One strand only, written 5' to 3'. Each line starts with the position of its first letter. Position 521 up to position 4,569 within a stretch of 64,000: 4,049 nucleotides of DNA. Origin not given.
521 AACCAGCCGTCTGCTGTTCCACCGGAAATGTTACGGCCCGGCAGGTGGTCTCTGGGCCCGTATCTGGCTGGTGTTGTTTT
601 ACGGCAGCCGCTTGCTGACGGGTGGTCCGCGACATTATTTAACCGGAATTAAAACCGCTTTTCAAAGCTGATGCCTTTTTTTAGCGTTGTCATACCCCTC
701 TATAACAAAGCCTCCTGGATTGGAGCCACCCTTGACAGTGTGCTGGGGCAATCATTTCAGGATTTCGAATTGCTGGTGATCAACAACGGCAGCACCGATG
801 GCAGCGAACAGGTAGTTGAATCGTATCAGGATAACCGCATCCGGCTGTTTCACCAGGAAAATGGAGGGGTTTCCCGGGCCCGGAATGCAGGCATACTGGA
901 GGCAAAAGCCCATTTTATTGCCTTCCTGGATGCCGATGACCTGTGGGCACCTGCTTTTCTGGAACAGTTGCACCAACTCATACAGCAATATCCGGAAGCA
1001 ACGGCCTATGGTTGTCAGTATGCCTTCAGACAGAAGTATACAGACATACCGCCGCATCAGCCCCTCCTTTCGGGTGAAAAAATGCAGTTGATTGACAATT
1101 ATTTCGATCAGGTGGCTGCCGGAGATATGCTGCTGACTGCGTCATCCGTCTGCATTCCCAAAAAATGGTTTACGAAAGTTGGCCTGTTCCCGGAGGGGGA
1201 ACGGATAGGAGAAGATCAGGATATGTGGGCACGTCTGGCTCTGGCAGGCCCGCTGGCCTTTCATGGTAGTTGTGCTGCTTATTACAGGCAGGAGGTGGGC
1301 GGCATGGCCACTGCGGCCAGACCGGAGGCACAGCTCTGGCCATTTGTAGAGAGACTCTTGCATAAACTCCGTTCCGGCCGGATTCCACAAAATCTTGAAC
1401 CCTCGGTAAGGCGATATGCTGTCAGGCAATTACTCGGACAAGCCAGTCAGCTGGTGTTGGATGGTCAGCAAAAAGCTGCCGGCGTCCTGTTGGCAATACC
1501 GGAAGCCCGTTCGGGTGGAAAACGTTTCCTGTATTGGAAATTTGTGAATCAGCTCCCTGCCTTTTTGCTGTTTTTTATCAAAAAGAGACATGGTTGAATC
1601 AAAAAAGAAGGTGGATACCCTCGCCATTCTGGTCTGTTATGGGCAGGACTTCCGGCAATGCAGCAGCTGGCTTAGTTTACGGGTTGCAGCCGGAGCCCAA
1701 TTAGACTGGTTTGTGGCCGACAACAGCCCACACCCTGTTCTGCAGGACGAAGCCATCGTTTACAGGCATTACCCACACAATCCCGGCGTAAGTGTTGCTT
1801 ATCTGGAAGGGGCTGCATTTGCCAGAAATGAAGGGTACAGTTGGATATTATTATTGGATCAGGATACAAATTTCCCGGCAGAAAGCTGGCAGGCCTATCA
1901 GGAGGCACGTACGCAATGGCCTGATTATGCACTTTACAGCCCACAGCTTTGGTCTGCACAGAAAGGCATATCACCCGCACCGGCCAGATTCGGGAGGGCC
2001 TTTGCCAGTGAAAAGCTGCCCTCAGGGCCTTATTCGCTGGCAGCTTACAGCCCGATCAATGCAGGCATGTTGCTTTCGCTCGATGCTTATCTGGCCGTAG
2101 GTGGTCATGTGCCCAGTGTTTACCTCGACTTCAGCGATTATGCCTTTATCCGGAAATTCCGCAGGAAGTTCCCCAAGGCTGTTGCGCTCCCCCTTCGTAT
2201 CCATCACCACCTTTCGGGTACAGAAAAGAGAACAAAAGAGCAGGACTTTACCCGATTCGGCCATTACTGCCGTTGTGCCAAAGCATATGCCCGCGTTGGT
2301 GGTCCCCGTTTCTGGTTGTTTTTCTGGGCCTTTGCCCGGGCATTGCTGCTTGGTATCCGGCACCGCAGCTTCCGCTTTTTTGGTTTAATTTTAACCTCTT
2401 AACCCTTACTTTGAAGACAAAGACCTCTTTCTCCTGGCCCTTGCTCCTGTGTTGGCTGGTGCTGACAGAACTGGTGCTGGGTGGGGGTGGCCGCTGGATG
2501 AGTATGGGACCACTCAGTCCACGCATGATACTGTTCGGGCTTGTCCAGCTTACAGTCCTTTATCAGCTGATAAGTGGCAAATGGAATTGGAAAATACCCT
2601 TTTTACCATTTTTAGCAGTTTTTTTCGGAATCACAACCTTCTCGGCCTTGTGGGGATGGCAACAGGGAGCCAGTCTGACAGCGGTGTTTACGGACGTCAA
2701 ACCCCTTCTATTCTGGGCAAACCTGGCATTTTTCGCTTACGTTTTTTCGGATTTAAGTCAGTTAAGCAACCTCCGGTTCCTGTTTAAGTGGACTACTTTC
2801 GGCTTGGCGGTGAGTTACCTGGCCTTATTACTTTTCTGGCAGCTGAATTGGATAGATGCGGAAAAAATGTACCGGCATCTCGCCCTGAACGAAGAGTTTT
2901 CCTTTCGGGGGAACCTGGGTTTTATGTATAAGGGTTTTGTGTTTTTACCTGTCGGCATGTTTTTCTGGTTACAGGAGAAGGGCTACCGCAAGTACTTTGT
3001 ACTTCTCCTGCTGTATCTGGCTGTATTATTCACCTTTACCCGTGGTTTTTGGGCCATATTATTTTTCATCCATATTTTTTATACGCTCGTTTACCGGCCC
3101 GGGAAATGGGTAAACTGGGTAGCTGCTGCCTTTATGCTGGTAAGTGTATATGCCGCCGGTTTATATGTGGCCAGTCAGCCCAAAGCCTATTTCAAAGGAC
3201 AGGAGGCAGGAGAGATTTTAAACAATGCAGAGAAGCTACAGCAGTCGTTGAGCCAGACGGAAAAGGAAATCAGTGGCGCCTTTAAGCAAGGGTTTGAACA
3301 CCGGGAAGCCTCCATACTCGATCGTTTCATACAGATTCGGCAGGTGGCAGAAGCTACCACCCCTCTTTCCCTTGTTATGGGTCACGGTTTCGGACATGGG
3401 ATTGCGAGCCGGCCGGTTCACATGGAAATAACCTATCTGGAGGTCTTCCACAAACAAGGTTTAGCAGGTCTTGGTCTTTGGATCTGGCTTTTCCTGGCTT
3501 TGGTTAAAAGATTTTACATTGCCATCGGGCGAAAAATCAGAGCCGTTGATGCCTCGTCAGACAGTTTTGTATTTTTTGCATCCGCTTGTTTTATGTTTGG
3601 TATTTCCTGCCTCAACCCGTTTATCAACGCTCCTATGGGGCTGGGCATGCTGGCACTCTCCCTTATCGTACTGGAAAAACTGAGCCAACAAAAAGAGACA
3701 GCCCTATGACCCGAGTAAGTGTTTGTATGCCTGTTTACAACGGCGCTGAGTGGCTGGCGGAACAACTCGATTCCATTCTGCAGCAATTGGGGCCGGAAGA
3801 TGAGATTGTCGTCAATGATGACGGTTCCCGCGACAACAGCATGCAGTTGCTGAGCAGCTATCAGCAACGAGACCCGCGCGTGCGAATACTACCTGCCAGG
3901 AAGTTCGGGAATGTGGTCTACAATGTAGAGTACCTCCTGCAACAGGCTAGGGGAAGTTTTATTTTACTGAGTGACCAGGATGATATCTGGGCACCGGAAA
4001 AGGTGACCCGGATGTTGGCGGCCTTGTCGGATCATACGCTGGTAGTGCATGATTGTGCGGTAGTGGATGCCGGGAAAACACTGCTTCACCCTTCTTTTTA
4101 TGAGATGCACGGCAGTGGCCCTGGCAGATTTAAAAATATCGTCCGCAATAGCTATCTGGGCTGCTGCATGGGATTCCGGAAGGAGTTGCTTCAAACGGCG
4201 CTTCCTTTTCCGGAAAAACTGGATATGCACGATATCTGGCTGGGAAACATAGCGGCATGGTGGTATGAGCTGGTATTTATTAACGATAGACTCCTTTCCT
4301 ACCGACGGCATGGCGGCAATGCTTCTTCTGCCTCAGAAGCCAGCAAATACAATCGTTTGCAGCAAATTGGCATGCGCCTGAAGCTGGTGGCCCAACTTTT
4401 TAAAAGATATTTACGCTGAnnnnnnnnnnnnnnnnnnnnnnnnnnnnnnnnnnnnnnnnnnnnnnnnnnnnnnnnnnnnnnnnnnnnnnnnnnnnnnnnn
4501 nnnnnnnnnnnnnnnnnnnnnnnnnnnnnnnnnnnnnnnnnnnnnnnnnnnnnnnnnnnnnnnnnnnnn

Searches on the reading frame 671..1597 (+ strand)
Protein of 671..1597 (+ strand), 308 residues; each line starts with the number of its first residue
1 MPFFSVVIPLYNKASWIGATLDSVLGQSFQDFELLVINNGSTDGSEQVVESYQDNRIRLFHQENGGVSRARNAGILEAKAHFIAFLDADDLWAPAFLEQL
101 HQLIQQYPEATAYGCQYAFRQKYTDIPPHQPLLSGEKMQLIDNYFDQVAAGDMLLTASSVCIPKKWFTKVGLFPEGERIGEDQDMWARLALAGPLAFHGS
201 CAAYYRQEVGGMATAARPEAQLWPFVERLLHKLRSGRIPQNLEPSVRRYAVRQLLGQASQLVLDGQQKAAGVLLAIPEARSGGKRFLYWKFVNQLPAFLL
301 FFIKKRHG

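Call 6: search_protein_families(library=pfam, proteins=[window:671-1597:+], max_evalue=0.001)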
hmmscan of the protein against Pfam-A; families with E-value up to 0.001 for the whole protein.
window:671-1597:+ (308 aa): 4 families
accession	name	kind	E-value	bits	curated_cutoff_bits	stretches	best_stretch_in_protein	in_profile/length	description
PF00535.33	Glycos_transf_2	-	5.6e-35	121.2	23.3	1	5-148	1-151/168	Glycosyl transferase family 2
PF13641.12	Glyco_tranf_2_3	-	5.4e-17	63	27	1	4-193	3-198/230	Glycosyltransferase like family 2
PF10111.15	Glyco_tranf_2_2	-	1.5e-16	61.1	27.3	1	5-210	1-220/276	Glycosyltransferase like family 2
PF13632.12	Glyco_trans_2_3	-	2.2e-06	28.1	27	1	83-193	2-110/198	Glycosyl transferase family group 2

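Call 35: search_protein_families(library=ncbifam, proteins=[window:671-1597:+], max_evalue=0.001)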
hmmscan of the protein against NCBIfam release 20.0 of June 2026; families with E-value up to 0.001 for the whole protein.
window:671-1597:+ (308 aa): 21 families
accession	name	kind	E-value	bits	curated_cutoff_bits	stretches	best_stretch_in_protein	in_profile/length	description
NF007482.0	PRK10073.1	equivalog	6.5e-27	94.4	423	1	4-106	8-112/334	glycosyltransferase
NF047683.1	TeichurnBiosyTuaG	equivalog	5.4e-24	85.2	400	1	2-113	6-120/252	teichuronic acid biosynthesis protein TuaG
NF041875.1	EPS_EpsD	equivalog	1.4e-22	80.5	370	1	5-207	2-208/325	exopolysaccharide biosynthesis glycosyltransferase EpsD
NF038302.1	EPS_HpsE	equivalog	1e-20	74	300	1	4-129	3-134/307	hormogonium polysaccharide biosynthesis glycosyltransferase HpsE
TIGR04283.1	glyco_like_mftF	equivalog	4e-18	65.8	182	1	5-196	2-176/221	TIGR04283 family arsenosugar biosynthesis glycosyltransferase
TIGR03937.1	PgaC_IcaA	equivalog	3.3e-15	55.9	422.3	1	2-115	45-161/407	poly-beta-1,6-N-acetyl-D-glucosamine synthase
NF050050.1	ProtGlycPglI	equivalog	3.9e-14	52.7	500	1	1-103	1-107/306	GalNAc(5)-diNAcBac-PP-undecaprenol beta-1,3-glucosyltransferase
TIGR03965.1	mycofact_glyco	equivalog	3.4e-13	49.3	280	1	5-193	77-267/467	mycofactocin biosynthesis glycosyltransferase MftF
NF007453.0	PRK10018.1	equivalog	4.5e-13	49.5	382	1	2-131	6-139/280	colanic acid biosynthesis glycosyltransferase WcaA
TIGR04017.1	WcaA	equivalog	4.8e-13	49.3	495.75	1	2-131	5-138/279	colanic acid biosynthesis glycosyltransferase WcaA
NF038299.1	EPS_HpsN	equivalog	7.5e-12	44.8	425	1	3-122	2-124/317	hormogonium polysaccharide biosynthesis glycosyltransferase HpsN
NF053739.1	GlytfEpsEBac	equivalog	3.6e-11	42.5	450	1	3-113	2-116/265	glycosyltransferase EpsE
NF041394.1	GtaseAglG_Halo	equivalog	4.9e-11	42.5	440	1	5-106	4-109/304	glucosyl-dolichyl phosphate glucuronosyltransferase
TIGR03111.1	glyc2_xrt_Gpos1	hypoth_equivalog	1.7e-07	30.4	363.95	1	2-95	49-147/439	TIGR03111 family XrtG-associated glycosyltransferase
TIGR01556.1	rhamnosyltran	subfamily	6.9e-06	25.4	200.55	1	30-175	20-168/281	rhamnosyltransferase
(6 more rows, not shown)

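Call 57: search_solved_structures(query=window:671-1597:+, max_evalue=0.001)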
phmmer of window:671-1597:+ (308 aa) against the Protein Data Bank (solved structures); distinct sequences matched with E-value up to 0.001: 22.
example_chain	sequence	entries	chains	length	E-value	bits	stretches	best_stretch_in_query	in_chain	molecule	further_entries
2z87_A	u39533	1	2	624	2.6e-24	89.3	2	2-121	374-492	Chondroitin synthase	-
2z86_A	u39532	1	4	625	2.6e-24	89.3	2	2-121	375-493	Chondroitin synthase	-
5hea_A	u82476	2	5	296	6.1e-23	84.8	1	4-107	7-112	Putative glycosyltransferase (GalT1)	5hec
6p61_A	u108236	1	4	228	2e-15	60.1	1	2-125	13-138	Glycosyltransferase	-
3bcv_A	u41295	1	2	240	7.4e-12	48.4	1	2-108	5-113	Putative glycosyltransferase protein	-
5tze_C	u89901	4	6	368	4.8e-11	45.8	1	4-97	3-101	Glycosyl transferase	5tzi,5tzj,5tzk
3l7j_A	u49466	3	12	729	4.9e-11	45.7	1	4-93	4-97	Teichoic acid biosynthesis protein F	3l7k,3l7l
3l7i_A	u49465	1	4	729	4.9e-11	45.7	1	4-93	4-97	Teichoic acid biosynthesis protein F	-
3l7m_A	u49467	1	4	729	4.9e-11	45.7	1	4-93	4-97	Teichoic acid biosynthesis protein F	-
5tz8_A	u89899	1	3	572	1e-10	44.7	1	4-97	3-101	Glycosyl transferase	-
6h1j_A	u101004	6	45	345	1.5e-10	44.1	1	4-105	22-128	Probable ss-1,3-N-acetylglucosaminyltransferase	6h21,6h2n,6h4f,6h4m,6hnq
9omj_A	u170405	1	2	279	1.9e-10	43.8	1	5-100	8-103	Glycosyltransferase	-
9omm_A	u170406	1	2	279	2e-10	43.7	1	5-101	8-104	Glycosyltransferase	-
9omh_A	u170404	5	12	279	2e-10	43.7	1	5-100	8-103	Glycosyltransferase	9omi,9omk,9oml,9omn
9jma_A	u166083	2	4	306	2.3e-10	43.5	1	4-99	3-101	GalNAc(5)-diNAcBac-PP-undecaprenol beta-1,3-glucosyltransferase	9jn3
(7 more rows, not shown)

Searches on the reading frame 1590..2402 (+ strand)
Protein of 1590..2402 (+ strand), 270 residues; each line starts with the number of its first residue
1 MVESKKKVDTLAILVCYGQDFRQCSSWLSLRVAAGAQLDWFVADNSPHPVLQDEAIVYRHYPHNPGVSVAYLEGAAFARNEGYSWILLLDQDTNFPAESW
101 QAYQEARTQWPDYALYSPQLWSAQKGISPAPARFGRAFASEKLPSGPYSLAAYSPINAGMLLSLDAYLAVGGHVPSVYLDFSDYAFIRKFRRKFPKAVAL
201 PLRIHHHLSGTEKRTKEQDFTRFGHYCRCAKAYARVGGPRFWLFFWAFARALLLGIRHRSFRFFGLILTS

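Call 6: search_protein_families(library=pfam, proteins=[window:1590-2402:+], max_evalue=0.001)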
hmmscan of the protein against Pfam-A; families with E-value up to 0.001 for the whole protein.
window:1590-2402:+ (270 aa): 1 family
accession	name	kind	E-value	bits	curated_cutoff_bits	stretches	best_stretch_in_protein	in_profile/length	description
PF00535.33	Glycos_transf_2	-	0.00052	20.4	23.3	1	52-118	51-115/168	Glycosyl transferase family 2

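Call 35: search_protein_families(library=ncbifam, proteins=[window:1590-2402:+], max_evalue=0.001)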
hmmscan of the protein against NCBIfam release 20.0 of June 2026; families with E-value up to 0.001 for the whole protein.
window:1590-2402:+ (270 aa): 0 families

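Call 66: search_solved_structures(query=window:1590-2402:+, max_evalue=0.1)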
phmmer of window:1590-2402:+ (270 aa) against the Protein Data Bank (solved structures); distinct sequences matched with E-value up to 0.1: 0.

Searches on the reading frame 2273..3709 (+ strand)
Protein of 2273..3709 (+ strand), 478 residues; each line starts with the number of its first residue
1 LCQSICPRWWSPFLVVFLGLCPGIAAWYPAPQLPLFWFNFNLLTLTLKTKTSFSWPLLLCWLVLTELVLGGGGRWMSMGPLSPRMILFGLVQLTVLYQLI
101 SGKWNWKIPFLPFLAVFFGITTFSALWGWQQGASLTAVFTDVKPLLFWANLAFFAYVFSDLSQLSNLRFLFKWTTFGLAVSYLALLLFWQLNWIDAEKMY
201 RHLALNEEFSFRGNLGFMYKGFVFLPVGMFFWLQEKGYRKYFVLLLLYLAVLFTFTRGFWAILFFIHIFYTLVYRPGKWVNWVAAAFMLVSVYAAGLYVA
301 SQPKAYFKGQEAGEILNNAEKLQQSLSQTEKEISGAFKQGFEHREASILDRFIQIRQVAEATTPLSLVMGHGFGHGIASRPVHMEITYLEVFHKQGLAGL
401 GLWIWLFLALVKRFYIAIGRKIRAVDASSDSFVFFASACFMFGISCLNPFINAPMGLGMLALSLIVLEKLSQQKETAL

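Call 6: search_protein_families(library=pfam, proteins=[window:2273-3709:+], max_evalue=0.001)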
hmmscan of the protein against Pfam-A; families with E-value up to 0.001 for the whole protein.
window:2273-3709:+ (478 aa): 1 family
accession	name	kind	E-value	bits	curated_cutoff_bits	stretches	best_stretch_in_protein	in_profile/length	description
PF04932.20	Wzy_C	-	1.5e-05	25.3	31.7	1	243-403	2-148/149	O-Antigen ligase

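Call 35: search_protein_families(library=ncbifam, proteins=[window:2273-3709:+], max_evalue=0.001)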
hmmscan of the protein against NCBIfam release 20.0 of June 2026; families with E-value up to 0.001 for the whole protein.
window:2273-3709:+ (478 aa): 0 families

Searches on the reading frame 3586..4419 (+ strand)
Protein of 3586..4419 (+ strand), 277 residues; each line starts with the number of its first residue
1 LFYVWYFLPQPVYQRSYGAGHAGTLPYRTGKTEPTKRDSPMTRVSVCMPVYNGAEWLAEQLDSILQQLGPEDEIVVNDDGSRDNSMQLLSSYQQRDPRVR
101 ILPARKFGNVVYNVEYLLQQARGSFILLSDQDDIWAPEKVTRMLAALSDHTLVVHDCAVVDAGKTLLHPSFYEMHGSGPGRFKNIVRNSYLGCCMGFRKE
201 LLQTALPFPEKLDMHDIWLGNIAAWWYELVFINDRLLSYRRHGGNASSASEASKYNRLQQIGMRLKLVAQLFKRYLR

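Call 6: search_protein_families(library=pfam, proteins=[window:3586-4419:+], max_evalue=0.001)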
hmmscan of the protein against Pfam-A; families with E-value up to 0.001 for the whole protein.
window:3586-4419:+ (277 aa): 3 families
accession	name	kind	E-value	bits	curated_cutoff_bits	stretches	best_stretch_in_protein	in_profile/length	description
PF00535.33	Glycos_transf_2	-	1.6e-26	93.7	23.3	1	45-203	1-165/168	Glycosyl transferase family 2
PF13641.12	Glyco_tranf_2_3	-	2.1e-06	28.4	27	1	43-168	2-133/230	Glycosyltransferase like family 2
PF13506.12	Glyco_transf_21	-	5.4e-05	23.2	21.7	1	111-204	19-116/174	Glycosyl transferase family 21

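Call 35: search_protein_families(library=ncbifam, proteins=[window:3586-4419:+], max_evalue=0.001)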
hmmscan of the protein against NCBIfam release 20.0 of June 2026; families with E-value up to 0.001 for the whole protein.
window:3586-4419:+ (277 aa): 19 families
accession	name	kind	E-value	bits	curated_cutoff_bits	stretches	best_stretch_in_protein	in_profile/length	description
NF007482.0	PRK10073.1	equivalog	3.3e-16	59.2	423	1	41-158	5-121/334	glycosyltransferase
NF047683.1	TeichurnBiosyTuaG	equivalog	1.1e-15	57.9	400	1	43-151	7-115/252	teichuronic acid biosynthesis protein TuaG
NF053739.1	GlytfEpsEBac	equivalog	7.6e-13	48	450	1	43-150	2-110/265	glycosyltransferase EpsE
TIGR03937.1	PgaC_IcaA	equivalog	3.6e-11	42.7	422.3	1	35-151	38-154/407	poly-beta-1,6-N-acetyl-D-glucosamine synthase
NF050050.1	ProtGlycPglI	equivalog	2.9e-10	40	500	1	41-163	1-125/306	GalNAc(5)-diNAcBac-PP-undecaprenol beta-1,3-glucosyltransferase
NF041875.1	EPS_EpsD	equivalog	6.6e-10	38.9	370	1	44-155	1-112/325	exopolysaccharide biosynthesis glycosyltransferase EpsD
NF007986.1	PRK10714.1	equivalog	1.5e-09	37.3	529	1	40-151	4-119/316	undecaprenyl-phosphate 4-deoxy-4-formamido-L-arabinose transferase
NF047588.1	GlcsyltransPgfSStrep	equivalog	3e-07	29.9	500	1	43-154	2-117/308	glycosyltransferase PgfS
NF038302.1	EPS_HpsE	equivalog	4.3e-07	29.2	300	1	44-143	3-107/307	hormogonium polysaccharide biosynthesis glycosyltransferase HpsE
NF007453.0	PRK10018.1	equivalog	4.6e-07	29.8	382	1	43-155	7-117/280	colanic acid biosynthesis glycosyltransferase WcaA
TIGR04017.1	WcaA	equivalog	5.5e-07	29.5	495.75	1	43-155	6-116/279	colanic acid biosynthesis glycosyltransferase WcaA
NF045692.1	OglycostaseCruG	equivalog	1.3e-06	27.6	600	1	38-102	37-101/386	2'-O-glycosyltransferase CruG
TIGR03965.1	mycofact_glyco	equivalog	8.9e-06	24.8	280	1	32-162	65-194/467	mycofactocin biosynthesis glycosyltransferase MftF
TIGR03111.1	glyc2_xrt_Gpos1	hypoth_equivalog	1.4e-05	24.1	363.95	1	40-149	47-158/439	TIGR03111 family XrtG-associated glycosyltransferase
TIGR04283.1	glyco_like_mftF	equivalog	2.4e-05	24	182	1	44-93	1-50/221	TIGR04283 family arsenosugar biosynthesis glycosyltransferase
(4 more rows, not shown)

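Call 56: search_solved_structures(query=window:3706-4419:+, max_evalue=0.001)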
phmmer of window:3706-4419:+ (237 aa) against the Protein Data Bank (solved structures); distinct sequences matched with E-value up to 0.001: 17.
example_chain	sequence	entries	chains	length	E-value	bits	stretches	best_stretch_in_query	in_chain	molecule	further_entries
2z87_A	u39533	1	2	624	2.5e-12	50.2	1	4-103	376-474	Chondroitin synthase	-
2z86_A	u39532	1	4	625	2.5e-12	50.2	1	4-103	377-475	Chondroitin synthase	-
6yv7_B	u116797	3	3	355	1.3e-08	38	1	3-177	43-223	Glycosyl transferase, family 2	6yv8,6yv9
6yv7_A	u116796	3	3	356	1.4e-08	38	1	3-177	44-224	Glycosyl transferase, family 2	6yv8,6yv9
5hea_A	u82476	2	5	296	1.9e-08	37.6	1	4-110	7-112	Putative glycosyltransferase (GalT1)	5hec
5tze_C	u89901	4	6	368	1.2e-07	34.9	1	4-110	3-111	Glycosyl transferase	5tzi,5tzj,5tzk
5tz8_A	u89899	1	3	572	2.7e-07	33.8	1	4-110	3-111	Glycosyl transferase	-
9hwj_A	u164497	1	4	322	1.2e-06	31.7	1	3-108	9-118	Undecaprenyl-phosphate 4-deoxy-4-formamido-L-arabinose transferase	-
1h7l_A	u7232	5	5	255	1.5e-06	31.4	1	3-111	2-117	SPORE COAT POLYSACCHARIDE BIOSYNTHESIS PROTEIN SPSA | PROTEIN (SPORE COAT POLYSACCHARIDE BIOSYNTHESIS PROTEIN SPSA)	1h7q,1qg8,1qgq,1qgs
8vh7_A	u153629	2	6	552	2.2e-06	30.8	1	4-108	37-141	Heparosan synthase B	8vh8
8viw_A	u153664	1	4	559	2.2e-06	30.8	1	4-108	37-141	Heparosan synthase B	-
3bcv_A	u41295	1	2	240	5.3e-06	29.5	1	3-96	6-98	Putative glycosyltransferase protein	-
9bhc_C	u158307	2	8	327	1.1e-05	28.5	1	3-109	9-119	Undecaprenyl-phosphate 4-deoxy-4-formamido-L-arabinose transferase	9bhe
8vxh_A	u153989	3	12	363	1.3e-05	28.2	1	3-109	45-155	Undecaprenyl-phosphate 4-deoxy-4-formamido-L-arabinose transferase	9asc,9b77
9omj_A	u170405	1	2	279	0.00031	23.8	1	4-103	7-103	Glycosyltransferase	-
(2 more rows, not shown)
